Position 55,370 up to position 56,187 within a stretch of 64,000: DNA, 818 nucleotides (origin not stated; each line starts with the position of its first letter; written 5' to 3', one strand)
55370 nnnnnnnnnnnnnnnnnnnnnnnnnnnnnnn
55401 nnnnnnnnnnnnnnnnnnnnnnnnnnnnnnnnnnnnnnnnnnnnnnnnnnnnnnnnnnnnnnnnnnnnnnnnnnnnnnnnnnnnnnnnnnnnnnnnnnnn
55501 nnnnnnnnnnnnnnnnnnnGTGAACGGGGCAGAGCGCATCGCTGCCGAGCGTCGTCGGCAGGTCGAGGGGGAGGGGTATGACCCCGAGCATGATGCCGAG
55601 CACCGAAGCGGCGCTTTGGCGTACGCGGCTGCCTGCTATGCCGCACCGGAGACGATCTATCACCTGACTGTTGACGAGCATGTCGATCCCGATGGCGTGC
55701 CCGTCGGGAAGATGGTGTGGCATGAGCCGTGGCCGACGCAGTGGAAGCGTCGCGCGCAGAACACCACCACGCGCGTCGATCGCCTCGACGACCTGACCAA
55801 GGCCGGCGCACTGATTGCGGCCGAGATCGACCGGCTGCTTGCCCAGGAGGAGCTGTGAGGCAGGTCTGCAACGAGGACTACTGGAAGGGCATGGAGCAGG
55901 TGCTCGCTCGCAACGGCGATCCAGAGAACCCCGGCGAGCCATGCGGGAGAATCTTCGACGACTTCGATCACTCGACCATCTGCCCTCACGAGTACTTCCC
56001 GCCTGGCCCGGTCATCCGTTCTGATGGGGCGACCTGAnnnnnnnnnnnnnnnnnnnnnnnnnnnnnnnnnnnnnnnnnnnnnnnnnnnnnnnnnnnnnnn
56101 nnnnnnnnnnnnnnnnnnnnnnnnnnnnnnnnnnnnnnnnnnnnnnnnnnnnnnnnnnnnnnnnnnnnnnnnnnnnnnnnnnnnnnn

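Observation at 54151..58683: Plus-strand module: zinc-ribbon/dual-specificity phosphatase, MazG, J-domain-like protein and EEP-fold protein in one coupled gene string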

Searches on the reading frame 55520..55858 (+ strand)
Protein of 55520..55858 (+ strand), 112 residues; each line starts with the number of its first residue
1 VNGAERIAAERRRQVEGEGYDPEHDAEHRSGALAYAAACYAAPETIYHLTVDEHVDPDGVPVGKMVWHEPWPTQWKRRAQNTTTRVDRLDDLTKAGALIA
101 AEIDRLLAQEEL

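Call 5: search_protein_families(library=pfam, max_evalue=0.1, proteins=[window:55520-55858:+])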
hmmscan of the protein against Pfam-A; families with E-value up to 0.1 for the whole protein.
window:55520-55858:+ (112 aa): 0 families

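Call 6: search_protein_families(library=phrogs, max_evalue=0.01, proteins=[window:55520-55858:+])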
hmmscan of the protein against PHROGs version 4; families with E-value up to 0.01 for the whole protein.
window:55520-55858:+ (112 aa): 9 families
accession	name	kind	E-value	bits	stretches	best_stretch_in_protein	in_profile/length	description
phrog_9434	-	unknown function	6.6e-19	69.7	1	7-106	405-489/507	-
phrog_6628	-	unknown function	1.5e-18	67.7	1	2-106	578-662/685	-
phrog_11504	-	unknown function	7.4e-16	59.9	1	8-106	283-365/376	-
phrog_19550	-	unknown function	1.5e-15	58.7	1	7-109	92-178/186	-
phrog_6574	-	unknown function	2.8e-14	54.6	1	8-107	115-204/217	-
phrog_3956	-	unknown function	6.5e-12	46.3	1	8-106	498-573/585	-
phrog_9763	-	unknown function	8.6e-12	46.3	1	3-110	151-236/247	-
phrog_28211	-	unknown function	1.2e-09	39.2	1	7-106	131-218/234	-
phrog_14548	-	unknown function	2.2e-09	38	1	7-106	289-367/378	-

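Call 8: search_protein_families(library=ncbifam, max_evalue=0.01, proteins=[window:55520-55858:+])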
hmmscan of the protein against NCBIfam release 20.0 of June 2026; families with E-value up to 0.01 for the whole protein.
window:55520-55858:+ (112 aa): 0 families

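Call 9: search_protein_families(library=padloc, max_evalue=0.01, proteins=[window:55520-55858:+])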
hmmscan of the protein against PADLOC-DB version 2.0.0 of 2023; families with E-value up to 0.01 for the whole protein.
window:55520-55858:+ (112 aa): 0 families

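Call 38: search_solved_structures(query=window:55520-55858:+, max_evalue=10, show_alignments=1)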
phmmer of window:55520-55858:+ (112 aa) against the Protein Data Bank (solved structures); distinct sequences matched with E-value up to 10: 0.

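Call 51: search_dna_similar(query=window:55520-55858:+, collection=phages, mode=protein, max_rows=15, max_evalue=0.001, rows=spread)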
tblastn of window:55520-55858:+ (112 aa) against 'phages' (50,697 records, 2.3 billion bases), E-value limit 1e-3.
Records with a match: 3; places in all: 3; records where one place covers at least 80% of the query: 3.
Best place of each record, by identity: <60% 3.
By first word of the organism name: Microbacterium 2; Pseudomonas 1.
By host as written in the record: Microbacterium paraoxydans NWU1 2; Pseudomonas aeruginosa 1.
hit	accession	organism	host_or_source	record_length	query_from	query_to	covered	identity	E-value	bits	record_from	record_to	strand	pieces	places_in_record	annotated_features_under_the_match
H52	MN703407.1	Microbacterium phage Leaf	Microbacterium paraoxydans NWU1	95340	1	109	97%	43.6%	1e-8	56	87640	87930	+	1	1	147: hypothetical protein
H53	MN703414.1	Microbacterium phage Dewdrop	Microbacterium paraoxydans NWU1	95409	1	109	97%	43.6%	1e-8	56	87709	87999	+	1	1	147: hypothetical protein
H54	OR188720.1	Pseudomonas phage LPPA33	Pseudomonas aeruginosa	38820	7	106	89%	38.0%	1e-3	42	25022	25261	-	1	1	hypothetical protein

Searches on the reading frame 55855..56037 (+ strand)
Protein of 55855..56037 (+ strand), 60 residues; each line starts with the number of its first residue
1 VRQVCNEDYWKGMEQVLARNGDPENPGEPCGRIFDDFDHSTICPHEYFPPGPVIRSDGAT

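Call 5: search_protein_families(library=pfam, max_evalue=0.1, proteins=[window:55855-56037:+])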
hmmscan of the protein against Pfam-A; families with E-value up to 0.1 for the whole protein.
window:55855-56037:+ (60 aa): 0 families

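Call 6: search_protein_families(library=phrogs, max_evalue=0.01, proteins=[window:55855-56037:+])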
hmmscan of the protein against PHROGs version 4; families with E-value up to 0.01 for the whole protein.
window:55855-56037:+ (60 aa): 0 families

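Call 8: search_protein_families(library=ncbifam, max_evalue=0.01, proteins=[window:55855-56037:+])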
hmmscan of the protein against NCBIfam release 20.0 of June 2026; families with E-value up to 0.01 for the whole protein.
window:55855-56037:+ (60 aa): 0 families

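Call 9: search_protein_families(library=padloc, max_evalue=0.01, proteins=[window:55855-56037:+])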
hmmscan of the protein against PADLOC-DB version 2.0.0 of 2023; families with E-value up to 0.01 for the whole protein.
window:55855-56037:+ (60 aa): 0 families
